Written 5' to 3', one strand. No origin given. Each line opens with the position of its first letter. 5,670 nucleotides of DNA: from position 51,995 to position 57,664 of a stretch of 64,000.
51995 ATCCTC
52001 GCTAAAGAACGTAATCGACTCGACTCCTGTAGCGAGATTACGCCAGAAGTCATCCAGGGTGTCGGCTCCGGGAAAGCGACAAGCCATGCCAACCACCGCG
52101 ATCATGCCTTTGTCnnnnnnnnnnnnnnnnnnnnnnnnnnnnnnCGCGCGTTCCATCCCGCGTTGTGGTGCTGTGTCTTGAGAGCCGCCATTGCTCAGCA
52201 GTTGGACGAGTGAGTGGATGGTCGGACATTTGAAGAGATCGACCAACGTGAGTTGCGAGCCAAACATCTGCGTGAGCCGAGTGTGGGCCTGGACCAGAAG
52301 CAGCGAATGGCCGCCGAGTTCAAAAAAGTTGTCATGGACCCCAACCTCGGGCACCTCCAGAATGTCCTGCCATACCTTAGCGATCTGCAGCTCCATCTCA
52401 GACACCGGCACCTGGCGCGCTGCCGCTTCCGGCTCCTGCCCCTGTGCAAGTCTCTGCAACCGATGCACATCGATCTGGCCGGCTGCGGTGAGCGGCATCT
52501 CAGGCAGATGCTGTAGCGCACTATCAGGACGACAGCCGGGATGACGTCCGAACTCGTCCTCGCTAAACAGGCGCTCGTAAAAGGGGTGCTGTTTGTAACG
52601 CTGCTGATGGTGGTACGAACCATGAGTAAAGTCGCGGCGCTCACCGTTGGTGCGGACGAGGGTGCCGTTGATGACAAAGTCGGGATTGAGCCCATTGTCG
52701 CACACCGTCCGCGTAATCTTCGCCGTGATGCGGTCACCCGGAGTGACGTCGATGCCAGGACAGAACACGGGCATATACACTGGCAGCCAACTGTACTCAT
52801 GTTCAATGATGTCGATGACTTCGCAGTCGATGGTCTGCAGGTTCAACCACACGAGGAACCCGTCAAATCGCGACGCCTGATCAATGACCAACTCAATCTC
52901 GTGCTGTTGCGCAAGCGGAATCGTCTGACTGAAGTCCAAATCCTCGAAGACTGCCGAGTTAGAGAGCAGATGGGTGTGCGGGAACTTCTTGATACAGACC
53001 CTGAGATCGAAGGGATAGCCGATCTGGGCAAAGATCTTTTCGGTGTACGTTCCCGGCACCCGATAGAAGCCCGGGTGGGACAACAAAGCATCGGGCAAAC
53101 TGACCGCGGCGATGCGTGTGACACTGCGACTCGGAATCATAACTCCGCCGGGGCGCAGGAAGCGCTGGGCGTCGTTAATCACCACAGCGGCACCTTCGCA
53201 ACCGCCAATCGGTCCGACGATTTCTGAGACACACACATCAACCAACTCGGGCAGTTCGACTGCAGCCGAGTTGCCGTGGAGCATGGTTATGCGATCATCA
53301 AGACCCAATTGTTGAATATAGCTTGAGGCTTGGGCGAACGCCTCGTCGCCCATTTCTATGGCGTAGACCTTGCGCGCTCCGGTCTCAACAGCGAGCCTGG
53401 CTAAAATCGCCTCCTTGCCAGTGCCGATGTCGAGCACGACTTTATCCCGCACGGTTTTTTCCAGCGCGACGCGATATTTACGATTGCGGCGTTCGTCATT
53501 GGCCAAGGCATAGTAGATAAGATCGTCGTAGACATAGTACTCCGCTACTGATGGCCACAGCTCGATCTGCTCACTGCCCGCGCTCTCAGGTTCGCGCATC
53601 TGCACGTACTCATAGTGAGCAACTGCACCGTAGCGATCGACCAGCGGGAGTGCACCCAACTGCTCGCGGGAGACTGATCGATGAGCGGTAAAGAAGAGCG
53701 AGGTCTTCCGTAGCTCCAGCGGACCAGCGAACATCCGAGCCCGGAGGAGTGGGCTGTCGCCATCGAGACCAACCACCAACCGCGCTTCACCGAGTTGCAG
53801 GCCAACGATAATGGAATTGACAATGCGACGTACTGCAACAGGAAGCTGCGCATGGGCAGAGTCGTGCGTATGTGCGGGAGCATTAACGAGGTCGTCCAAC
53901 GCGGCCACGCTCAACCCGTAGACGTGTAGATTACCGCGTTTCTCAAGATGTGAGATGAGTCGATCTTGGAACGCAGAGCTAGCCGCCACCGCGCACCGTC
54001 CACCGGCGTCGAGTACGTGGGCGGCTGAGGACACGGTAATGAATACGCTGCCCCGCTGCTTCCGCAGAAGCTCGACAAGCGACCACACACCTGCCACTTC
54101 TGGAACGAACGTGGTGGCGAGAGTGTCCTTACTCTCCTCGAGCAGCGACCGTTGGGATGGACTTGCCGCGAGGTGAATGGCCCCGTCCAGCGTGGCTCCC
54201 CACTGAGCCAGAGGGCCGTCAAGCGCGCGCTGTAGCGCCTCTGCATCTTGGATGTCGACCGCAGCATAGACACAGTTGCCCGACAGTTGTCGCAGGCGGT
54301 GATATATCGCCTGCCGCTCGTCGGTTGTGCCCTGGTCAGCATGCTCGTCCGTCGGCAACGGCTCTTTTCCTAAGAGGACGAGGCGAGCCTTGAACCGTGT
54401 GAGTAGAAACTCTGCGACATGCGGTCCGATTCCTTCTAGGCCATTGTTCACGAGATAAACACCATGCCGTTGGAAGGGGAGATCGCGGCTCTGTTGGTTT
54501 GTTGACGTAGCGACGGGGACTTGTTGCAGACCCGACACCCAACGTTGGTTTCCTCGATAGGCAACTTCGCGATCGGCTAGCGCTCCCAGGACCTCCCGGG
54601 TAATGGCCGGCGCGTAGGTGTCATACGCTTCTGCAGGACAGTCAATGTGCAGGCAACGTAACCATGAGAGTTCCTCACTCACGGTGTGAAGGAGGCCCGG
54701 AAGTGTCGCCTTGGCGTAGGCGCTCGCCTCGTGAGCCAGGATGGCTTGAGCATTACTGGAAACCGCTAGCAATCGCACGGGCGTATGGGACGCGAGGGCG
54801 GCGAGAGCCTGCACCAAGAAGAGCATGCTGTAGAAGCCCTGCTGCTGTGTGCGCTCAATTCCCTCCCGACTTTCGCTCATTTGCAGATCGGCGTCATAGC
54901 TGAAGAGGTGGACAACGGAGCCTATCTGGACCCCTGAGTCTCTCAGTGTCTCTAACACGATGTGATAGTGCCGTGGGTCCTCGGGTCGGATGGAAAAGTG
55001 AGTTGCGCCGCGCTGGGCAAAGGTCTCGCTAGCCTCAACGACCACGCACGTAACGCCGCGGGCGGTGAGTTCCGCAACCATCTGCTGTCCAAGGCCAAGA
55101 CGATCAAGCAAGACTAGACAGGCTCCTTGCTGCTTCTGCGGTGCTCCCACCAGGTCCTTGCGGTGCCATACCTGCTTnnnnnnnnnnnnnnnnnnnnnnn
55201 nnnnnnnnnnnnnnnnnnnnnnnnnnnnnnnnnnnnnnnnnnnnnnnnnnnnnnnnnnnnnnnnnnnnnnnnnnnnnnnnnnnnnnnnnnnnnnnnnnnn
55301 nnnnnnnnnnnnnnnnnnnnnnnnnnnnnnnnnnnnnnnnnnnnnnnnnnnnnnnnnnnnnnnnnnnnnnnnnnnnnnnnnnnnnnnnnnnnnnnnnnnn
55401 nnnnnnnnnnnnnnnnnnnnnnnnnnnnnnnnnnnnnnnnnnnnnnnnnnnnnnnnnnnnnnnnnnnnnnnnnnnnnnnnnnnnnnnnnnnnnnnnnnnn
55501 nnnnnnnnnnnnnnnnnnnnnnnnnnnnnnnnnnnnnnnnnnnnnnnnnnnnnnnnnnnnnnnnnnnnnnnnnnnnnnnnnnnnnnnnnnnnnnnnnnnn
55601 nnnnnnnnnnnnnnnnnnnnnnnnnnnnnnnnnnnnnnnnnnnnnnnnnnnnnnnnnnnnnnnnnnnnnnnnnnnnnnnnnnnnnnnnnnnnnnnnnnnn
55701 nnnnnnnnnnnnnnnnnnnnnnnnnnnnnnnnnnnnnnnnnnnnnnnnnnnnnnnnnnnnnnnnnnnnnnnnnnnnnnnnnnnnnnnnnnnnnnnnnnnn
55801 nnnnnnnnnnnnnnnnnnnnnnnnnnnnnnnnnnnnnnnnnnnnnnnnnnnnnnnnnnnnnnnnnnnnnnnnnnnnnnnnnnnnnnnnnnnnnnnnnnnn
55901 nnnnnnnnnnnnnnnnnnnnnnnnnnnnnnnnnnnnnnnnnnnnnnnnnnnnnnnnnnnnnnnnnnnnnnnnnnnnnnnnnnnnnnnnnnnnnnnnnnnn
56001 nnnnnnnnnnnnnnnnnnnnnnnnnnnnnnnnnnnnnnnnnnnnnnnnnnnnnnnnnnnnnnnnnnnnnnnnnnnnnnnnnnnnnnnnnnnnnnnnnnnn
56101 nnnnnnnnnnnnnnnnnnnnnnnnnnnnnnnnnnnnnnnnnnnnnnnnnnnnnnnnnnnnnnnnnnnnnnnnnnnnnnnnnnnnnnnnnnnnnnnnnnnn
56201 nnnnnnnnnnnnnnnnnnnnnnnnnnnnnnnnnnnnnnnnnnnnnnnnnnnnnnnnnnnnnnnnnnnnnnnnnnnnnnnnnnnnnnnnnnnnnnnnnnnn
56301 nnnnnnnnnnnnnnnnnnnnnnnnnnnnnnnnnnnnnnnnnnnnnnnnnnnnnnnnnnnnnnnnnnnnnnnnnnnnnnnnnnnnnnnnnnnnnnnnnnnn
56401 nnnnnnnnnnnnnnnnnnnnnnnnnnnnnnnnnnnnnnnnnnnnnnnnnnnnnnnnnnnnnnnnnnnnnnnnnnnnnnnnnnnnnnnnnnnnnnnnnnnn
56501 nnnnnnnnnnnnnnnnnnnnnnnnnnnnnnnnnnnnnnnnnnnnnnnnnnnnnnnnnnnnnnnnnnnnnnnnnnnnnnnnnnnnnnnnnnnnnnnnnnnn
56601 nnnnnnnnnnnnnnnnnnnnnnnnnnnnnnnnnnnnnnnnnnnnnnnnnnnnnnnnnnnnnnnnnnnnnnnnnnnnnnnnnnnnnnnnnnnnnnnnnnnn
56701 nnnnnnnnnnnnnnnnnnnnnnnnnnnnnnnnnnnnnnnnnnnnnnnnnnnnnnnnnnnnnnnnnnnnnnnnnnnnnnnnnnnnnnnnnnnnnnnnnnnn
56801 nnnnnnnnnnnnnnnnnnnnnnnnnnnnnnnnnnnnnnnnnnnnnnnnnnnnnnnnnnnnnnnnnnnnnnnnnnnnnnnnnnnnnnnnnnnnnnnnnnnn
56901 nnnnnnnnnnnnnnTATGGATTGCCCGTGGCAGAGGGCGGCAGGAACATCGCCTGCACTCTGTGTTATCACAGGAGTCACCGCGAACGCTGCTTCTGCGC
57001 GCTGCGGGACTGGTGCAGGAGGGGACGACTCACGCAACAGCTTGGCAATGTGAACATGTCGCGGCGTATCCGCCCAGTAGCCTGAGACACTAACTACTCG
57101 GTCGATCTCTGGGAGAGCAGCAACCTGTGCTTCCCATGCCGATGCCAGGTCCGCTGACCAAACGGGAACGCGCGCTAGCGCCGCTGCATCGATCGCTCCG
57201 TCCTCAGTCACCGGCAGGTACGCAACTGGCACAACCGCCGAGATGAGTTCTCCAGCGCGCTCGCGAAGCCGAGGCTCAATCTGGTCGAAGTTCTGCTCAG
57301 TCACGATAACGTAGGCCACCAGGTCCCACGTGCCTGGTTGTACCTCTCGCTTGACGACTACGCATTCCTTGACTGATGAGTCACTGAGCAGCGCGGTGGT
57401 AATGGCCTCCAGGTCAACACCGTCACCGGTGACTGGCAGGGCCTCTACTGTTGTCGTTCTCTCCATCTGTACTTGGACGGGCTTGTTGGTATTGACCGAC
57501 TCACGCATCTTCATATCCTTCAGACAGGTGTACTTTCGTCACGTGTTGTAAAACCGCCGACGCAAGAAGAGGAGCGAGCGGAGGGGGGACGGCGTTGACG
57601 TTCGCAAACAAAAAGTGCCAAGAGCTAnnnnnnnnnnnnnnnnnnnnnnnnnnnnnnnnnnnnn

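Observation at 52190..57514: Loading region with a FAAL-type core interrupted by a dead KR and a PRMT-fold methyltransferase before its A10 motif and carrier protein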

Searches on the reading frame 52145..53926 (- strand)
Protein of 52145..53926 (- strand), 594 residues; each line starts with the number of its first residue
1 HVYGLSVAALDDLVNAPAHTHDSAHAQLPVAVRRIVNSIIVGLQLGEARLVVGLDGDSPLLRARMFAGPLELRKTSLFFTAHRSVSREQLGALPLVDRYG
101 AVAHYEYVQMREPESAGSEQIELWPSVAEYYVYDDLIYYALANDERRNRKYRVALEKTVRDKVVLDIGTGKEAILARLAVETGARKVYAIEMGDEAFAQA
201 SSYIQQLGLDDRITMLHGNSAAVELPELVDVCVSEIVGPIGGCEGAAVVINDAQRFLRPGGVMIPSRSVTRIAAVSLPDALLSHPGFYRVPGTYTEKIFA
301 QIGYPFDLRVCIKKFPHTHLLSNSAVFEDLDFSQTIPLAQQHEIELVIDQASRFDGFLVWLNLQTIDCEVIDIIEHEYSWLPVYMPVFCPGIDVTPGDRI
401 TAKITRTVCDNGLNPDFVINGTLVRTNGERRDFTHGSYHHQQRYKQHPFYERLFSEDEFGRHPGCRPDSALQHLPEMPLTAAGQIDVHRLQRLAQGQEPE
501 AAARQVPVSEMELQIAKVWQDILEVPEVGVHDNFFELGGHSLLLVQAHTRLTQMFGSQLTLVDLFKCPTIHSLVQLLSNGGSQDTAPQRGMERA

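Call 60: predict_structure(alignment_id=A2)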
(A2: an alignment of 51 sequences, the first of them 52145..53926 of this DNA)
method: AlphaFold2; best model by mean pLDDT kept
length: 594 residues; sequences in the alignment: 51
mean_pLDDT: 82.1   pTM: 0.65
mean pLDDT of the five models: 82.1, 80.9, 79.9, 79.5, 78.0
residues with pLDDT >= 90: 372; 70-90: 50; 50-70: 94; < 50: 78
segments of 3 or more residues with pLDDT < 50: 1-5, 46-55, 57-78, 80-83, 114-117, 460-469, 497-502, 584-594
pLDDT, mean of each block of 10 residues (from residue 1): 47 57 60 59 47 38 38 47 50 54 57 55 94 88 94 98 98 97 98 95 98 97 97 94 95 97 98 97 90 94 96 96 98 97 98 98 95 94 97 98 98 97 98 97 95 73 41 66 70 56 80 98 96 90 90 89 92 93 47 35
secondary structure, 60 per line:
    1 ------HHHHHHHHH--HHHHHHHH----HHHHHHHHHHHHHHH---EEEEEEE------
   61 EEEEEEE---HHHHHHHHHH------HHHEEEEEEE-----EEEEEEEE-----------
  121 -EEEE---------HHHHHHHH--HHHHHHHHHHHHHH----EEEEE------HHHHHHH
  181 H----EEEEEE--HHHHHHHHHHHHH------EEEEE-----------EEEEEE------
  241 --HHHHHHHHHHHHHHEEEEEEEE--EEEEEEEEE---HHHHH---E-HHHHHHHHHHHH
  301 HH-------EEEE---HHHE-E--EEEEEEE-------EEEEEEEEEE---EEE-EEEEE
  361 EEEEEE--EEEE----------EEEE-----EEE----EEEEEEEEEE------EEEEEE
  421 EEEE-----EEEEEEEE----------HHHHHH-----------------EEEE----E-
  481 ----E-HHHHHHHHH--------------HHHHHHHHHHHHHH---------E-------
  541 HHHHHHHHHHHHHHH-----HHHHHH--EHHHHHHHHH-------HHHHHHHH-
elements in order: H7-15 H18-25 H30-44 E48-54 E61-67 H71-80 E90-96 E102-109 E122-125 H135-142 H145-158 E163-167 H174-181 E186-191 H194-206 E213-217 E229-234 H243-256 E257-264 E267-275 H279-283 H289-302 E310-313 E325-331 E339-348 E352-354 E356-366 E369-372 E383-386 E392-394 E399-408 E415-424 E430-437 H448-453 E471-474 H487-495 H510-523 H541-555 H561-566 H570-578 H586-593
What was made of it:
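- Tried and rejected: The model of residues 1197-1790 resolves only the MT and the PCP (call 60).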

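Call 62: fold_search(model_id=the predicted structure, library=pdb)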
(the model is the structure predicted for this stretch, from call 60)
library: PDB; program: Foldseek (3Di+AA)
matches with E <= 10: 1950; with E <= 0.001: 1166
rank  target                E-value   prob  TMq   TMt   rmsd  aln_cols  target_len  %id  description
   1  7nue_B                8.2e-24  1.00  0.42  0.76   7.2       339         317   21  Crystal structure of mouse PRMT6 in complex with inhibitor EML736 (released 2022-03-23)
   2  6sqk_B                8.2e-24  1.00  0.43  0.74   7.0       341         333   21  Crystal structure of mouse PRMT6 with modified H7-4 peptide (released 2020-09-30)
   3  5lv5                  1.2e-23  1.00  0.42  0.75   7.4       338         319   21  Crystal structure of mouse PRMT6 in complex with inhibitor LH1458 (released 2017-09-20)
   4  6sq4_B                1.3e-23  1.00  0.43  0.77   6.7       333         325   21  Crystal structure of mouse PRMT6 in complex with inhibitor U2 (released 2020-09-30)
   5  7nud_B                1.8e-23  1.00  0.41  0.74   7.2       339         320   22  Crystal structure of mouse PRMT6 in complex with inhibitor EML734 (released 2022-03-23)
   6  5e8r_A                1.9e-23  1.00  0.43  0.74   6.5       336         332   21  Human HMT1 hnRNP methyltransferase-like protein 6 (S. cerevisiae) (released 2015-12-09)
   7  4c03_B                2.1e-23  1.00  0.42  0.74   7.0       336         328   20  Crystal structure of M. musculus protein arginine methyltransferase PRMT6 reduced (released 2014-07-30)
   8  5fqn                  2.2e-23  1.00  0.43  0.76   7.1       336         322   21  Crystal structure of M. musculus protein arginine methyltransferase PRMT6 with SAH at 1.65 Angstroms (released 2017-01-18)
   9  5fqo                  2.2e-23  1.00  0.43  0.75   7.2       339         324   21  Crystal structure of M. musculus protein arginine methyltransferase PRMT6 with SAH and magnesium (released 2017-01-18)
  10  6sqh_A                2.4e-23  1.00  0.41  0.74   7.5       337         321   20  Crystal structure of mouse PRMT6 with partial C-terminal TEV cleavage site (released 2020-09-30)
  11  6sqi                  2.4e-23  1.00  0.42  0.72   7.5       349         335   21  Crystal structure of mouse PRMT6 with C-terminal TEV cleavage site (released 2020-09-30)
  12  4c03_A                2.9e-23  1.00  0.42  0.71   6.8       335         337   20  Crystal structure of M. musculus protein arginine methyltransferase PRMT6 reduced (released 2014-07-30)
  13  4c07                  3.5e-23  1.00  0.43  0.75   6.8       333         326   22  Crystal structure of M. musculus protein arginine methyltransferase PRMT6 with CaCl2 at 1.5 Angstroms (released 2014-07-30)
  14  7p2r_B                4.1e-23  1.00  0.43  0.74   7.0       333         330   21  Crystal structure of mouse PRMT6 in complex with inhibitor EML980 (released 2022-05-11)
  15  6d2l_A                4.4e-23  1.00  0.41  0.71   6.6       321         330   19  Crystal structure of human CARM1 with (S)-SKI-72 (released 2018-05-23)
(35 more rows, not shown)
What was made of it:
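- Closest known: Type I protein arginine methyltransferases. Same: Same two-domain fold (Foldseek E~1e-23, TM 0.70-0.77 on the target, call 62).
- The fold is that of type I PRMTs (call 62).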

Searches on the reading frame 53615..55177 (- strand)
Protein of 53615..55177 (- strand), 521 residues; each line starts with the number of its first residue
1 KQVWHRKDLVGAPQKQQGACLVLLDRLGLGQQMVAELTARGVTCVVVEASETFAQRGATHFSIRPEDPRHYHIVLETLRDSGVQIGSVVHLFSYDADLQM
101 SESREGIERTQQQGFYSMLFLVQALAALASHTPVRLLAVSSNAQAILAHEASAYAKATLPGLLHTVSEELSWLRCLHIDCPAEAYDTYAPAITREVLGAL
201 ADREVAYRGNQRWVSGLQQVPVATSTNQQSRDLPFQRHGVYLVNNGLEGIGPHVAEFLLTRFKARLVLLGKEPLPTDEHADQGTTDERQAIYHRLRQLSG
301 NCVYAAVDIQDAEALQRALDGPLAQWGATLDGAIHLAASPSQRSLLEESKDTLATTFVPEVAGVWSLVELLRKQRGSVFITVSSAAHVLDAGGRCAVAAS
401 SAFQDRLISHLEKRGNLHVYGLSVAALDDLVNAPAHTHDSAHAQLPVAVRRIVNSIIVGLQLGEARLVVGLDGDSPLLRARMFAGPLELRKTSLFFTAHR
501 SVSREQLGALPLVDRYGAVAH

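Call 5: search_protein_families(library=pfam, proteins=[window:53615-55177:-], max_evalue=1)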
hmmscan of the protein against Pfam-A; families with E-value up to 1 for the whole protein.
window:53615-55177:- (521 aa): 4 families
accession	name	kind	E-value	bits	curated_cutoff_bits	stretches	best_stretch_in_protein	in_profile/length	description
PF08659.16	KR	-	2.7e-26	93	22.6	1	239-416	1-168/180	KR domain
PF21394.3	Beta-ketacyl_N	-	1.8e-13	50.9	26.9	1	34-174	16-147/170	Beta-ketoacyl synthase-like, N-terminal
PF00106.31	adh_short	-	1.7e-07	31.3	26.6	1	285-413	34-165/195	short chain dehydrogenase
PF01370.27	Epimerase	-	0.1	12.4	20.9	1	307-386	48-117/240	NAD dependent epimerase/dehydratase family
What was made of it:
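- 53870..55147 (-): Residues 790-1215: pseudo-ketoreductase (structural plus catalytic subdomain). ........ 1023-1030; Lys replaced by Glu1139; Tyr replaced by Val1176. Pfam KR E=2.7e-26 and Beta-ketacyl_N (call 5).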

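Call 74: search_protein_families(library=ncbifam, proteins=[window:53870-55147:-], max_evalue=0.001)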
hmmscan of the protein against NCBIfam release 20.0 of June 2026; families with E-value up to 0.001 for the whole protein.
window:53870-55147:- (426 aa): 10 families
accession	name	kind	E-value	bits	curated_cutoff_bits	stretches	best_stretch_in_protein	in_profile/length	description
NF045894.1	PKS_plus_SDR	equivalog_domain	1.6e-30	105.6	1740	1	5-406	957-1324/1515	type I polyketide synthase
NF041183.1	Pks2_ls1_myc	equivalog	4e-16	57.1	2400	2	224-398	1746-1910/2086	sulfolipid-1 biosynthesis phthioceranic/hydroxyphthioceranic acid synthase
NF047870.1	PKS_KR_start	domain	6.4e-14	52.1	35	1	6-68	18-78/78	KR prefix domain-containing protein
NF037940.1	PKS_MbtD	equivalog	1.2e-06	26.8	1150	1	133-406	557-815/978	mycobactin polyketide synthase MbtD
NF040491.1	SDR_subfam_4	equivalog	1.2e-05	25.2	265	1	232-377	4-151/256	mycofactocin-coupled SDR family oxidoreductase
NF009468.0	PRK12826.1-4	equivalog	2.5e-05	24.1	318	0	274-395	40-165/256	SDR family oxidoreductase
NF006119.0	PRK08264.1-5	subfamily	0.00011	21.8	249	0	12-160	11-159/233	SDR family oxidoreductase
TIGR04504.1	SDR_subfam_2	subfamily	0.00019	21.2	250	1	239-377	12-154/260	mycofactocin-coupled SDR family oxidoreductase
TIGR03971.1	SDR_subfam_1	subfamily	0.00086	18.7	300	0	272-377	46-155/271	mycofactocin-coupled SDR family oxidoreductase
NF004847.0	PRK06198.1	subfamily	0.00098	18.4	240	0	230-357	9-123/269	oxidoreductase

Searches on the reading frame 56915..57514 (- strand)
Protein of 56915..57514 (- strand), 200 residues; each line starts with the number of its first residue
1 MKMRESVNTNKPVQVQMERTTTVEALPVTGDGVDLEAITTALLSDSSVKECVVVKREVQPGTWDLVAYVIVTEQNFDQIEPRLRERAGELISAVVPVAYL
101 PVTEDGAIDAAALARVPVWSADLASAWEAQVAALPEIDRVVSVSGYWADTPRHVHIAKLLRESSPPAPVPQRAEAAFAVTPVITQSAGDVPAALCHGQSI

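Call 5: search_protein_families(library=pfam, proteins=[window:56915-57514:-], max_evalue=1)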
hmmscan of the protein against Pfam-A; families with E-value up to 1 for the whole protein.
window:56915-57514:- (200 aa): 1 family
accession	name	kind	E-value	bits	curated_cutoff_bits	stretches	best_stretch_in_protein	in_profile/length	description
PF13193.12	AMP-binding_C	-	0.029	15.7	24.5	1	40-96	4-65/76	AMP-binding enzyme C-terminal domain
